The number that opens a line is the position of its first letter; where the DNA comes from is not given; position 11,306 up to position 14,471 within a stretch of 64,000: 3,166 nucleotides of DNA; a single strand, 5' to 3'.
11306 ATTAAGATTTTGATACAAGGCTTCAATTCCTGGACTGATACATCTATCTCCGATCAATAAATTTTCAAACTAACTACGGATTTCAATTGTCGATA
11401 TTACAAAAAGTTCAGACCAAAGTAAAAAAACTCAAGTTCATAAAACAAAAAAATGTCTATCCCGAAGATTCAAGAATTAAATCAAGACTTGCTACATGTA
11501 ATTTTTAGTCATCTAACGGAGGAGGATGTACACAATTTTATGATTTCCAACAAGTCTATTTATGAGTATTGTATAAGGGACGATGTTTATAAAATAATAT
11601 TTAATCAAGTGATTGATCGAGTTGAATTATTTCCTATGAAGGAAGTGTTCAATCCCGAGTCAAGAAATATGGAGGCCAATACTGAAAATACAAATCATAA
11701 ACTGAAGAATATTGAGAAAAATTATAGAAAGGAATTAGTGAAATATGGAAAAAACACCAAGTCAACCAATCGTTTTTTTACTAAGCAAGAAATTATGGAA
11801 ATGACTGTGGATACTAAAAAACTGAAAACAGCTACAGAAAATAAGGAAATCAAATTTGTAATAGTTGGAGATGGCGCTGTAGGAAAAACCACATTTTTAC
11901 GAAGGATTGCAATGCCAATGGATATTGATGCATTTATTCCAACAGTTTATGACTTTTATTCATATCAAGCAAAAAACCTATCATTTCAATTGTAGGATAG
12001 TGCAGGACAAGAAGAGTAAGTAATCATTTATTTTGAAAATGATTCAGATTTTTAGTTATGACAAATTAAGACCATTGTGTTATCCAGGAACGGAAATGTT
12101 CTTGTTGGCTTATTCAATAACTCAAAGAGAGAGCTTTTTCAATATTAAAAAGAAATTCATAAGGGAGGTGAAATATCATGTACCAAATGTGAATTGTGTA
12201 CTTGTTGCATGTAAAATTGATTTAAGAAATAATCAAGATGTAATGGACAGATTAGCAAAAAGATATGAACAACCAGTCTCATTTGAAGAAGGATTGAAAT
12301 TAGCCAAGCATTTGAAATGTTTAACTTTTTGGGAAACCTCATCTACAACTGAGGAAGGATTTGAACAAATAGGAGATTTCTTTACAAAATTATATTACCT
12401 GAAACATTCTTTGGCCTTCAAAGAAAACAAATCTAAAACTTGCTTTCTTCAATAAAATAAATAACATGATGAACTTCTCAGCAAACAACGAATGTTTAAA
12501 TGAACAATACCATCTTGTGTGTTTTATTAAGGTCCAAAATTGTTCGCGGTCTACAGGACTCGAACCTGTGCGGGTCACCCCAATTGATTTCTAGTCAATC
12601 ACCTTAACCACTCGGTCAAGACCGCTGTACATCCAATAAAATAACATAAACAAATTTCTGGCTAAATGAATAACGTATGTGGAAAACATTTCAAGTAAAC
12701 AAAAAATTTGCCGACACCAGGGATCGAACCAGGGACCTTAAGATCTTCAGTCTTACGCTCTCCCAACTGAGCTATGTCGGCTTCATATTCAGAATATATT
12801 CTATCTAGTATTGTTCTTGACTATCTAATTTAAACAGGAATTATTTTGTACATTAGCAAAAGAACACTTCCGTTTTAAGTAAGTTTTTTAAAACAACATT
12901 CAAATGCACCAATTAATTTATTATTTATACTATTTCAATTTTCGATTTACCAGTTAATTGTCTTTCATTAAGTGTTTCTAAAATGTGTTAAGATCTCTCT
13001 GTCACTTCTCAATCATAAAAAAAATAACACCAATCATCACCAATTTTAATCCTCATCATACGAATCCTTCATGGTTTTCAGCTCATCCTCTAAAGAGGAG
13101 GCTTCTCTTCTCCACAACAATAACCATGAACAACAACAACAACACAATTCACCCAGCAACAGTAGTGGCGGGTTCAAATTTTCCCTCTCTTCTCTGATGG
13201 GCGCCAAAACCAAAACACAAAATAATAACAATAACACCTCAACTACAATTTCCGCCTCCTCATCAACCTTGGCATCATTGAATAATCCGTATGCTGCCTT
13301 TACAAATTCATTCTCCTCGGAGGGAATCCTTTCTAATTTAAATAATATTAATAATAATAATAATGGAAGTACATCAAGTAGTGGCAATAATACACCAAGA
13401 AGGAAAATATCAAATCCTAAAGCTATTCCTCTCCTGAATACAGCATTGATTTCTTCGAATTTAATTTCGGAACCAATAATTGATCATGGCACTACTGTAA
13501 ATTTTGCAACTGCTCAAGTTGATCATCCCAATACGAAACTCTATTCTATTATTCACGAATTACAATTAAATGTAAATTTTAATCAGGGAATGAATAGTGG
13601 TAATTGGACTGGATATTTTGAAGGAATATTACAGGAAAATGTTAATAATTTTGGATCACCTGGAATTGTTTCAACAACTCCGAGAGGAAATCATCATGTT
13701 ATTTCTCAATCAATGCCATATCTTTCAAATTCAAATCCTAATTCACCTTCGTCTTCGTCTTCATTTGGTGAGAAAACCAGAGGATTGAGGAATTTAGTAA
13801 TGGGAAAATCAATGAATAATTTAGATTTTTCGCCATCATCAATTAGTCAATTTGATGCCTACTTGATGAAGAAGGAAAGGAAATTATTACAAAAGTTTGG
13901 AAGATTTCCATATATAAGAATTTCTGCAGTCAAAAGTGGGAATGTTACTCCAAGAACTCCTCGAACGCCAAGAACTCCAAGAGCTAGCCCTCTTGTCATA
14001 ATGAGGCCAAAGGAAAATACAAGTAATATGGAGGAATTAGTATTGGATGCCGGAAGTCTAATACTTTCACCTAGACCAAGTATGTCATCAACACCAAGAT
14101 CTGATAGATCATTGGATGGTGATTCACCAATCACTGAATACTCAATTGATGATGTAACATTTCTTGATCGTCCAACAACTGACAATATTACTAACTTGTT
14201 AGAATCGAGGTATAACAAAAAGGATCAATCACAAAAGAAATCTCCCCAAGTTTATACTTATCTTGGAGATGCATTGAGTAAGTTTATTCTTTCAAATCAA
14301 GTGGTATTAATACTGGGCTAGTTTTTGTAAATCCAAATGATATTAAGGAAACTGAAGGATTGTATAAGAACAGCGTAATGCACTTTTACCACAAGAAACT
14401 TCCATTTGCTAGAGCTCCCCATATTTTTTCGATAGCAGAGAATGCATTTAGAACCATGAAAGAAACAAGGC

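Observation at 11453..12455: F-box-Rho GTPase fusion gene with a TAG at the conserved Trp of the switch II region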

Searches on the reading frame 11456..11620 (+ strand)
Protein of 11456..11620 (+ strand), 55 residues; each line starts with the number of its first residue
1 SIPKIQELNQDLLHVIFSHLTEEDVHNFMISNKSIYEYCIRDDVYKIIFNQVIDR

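Call 35: search_solved_structures(query=A1, max_evalue=1, show_alignments=2)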
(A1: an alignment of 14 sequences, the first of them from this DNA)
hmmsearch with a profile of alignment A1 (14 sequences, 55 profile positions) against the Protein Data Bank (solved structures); distinct sequences matched with E-value up to 1: 40.
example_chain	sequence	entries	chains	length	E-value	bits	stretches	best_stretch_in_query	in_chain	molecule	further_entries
12dl_PA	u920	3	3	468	2.2e-08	37.5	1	13-53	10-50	F-box and WD-40 domain protein 21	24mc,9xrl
9sfp_A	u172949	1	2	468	1.1e-07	35.2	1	13-53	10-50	F-box and WD-40 domain protein 12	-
9kbd_C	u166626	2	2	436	1.2e-07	35.1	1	5-53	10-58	F-box only protein 3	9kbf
12dl_NA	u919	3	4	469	1.1e-06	32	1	15-53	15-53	Expressed sequence C85627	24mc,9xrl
12dl_OA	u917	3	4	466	1.3e-06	31.8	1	15-53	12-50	F-box and WD-40 domain protein 19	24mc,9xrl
1fs1_A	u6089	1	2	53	1.9e-06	31.2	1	6-47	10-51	CYCLIN A/CDK2-ASSOCIATED P19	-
9o04_C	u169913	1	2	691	2.5e-06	30.9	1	4-39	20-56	F-box only protein 42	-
1ldk_E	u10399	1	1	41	9.8e-06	29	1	6-45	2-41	SKP2-like protein type gamma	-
9w2m_J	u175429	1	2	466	1.4e-05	28.5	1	15-53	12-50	FBXW24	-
5vzt_B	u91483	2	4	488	2.2e-05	27.8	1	4-53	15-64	F-box only protein 31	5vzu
6m90_A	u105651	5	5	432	2.4e-05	27.7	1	15-53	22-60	F-box/WD repeat-containing protein 1A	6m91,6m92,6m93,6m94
1p22_A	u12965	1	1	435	2.4e-05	27.7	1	15-53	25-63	F-box/WD-repeat protein 1A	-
1fs2_A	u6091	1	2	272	2.8e-05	27.5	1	6-47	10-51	SKP2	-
6ttu_T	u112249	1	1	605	3.6e-05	27.2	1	15-53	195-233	F-box/WD repeat-containing protein 1A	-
1fqv_A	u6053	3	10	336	4.1e-05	27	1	6-47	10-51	SKP2 | S-phase kinase-associated protein 2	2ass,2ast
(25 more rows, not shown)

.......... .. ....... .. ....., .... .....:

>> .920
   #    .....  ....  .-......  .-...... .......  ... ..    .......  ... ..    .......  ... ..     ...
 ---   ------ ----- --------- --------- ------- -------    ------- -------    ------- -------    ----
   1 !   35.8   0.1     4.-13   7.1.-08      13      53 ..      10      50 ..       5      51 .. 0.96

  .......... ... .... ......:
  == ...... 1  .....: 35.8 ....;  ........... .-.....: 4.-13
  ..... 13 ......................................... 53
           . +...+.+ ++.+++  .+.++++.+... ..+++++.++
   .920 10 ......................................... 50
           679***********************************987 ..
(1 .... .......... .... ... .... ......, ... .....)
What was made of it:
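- On F-box domain (PF00646/PF12937): A 14-sequence family profile that includes this protein returns 40 of 40 hits to F-box proteins: FBXW21 2.2e-8, FBXO3 1.2e-7, Skp2 1.9e-6, beta-TrCP 2.4e-5 (call 35).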

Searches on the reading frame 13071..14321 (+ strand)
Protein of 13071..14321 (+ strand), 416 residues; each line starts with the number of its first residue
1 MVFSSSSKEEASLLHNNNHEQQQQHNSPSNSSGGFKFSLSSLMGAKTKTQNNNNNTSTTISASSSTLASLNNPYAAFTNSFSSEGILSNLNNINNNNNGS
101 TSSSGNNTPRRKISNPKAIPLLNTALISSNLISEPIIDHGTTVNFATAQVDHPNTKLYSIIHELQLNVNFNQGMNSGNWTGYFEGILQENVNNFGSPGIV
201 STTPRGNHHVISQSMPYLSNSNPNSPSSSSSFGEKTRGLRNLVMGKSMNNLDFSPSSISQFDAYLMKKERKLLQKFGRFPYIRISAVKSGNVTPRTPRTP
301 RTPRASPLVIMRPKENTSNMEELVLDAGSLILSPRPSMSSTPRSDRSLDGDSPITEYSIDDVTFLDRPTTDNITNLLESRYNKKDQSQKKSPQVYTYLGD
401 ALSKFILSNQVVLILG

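Call 55: find_homologous_proteins(query=window:13071-14321:+, max_evalue=1e-20)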
Query window:13071-14321:+ (416 aa): 1 proteins with E <= 1e-20 among 8000 candidates.
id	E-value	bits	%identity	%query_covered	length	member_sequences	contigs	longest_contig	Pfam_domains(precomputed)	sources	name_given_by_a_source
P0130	1.7e-30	125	100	16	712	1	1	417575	PF00063.28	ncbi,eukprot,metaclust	ncbi:myosin, partial [Naegleria gruberi]|eukprot:XP_002676561.1 myosin [Naegleria gruberi]|metaclust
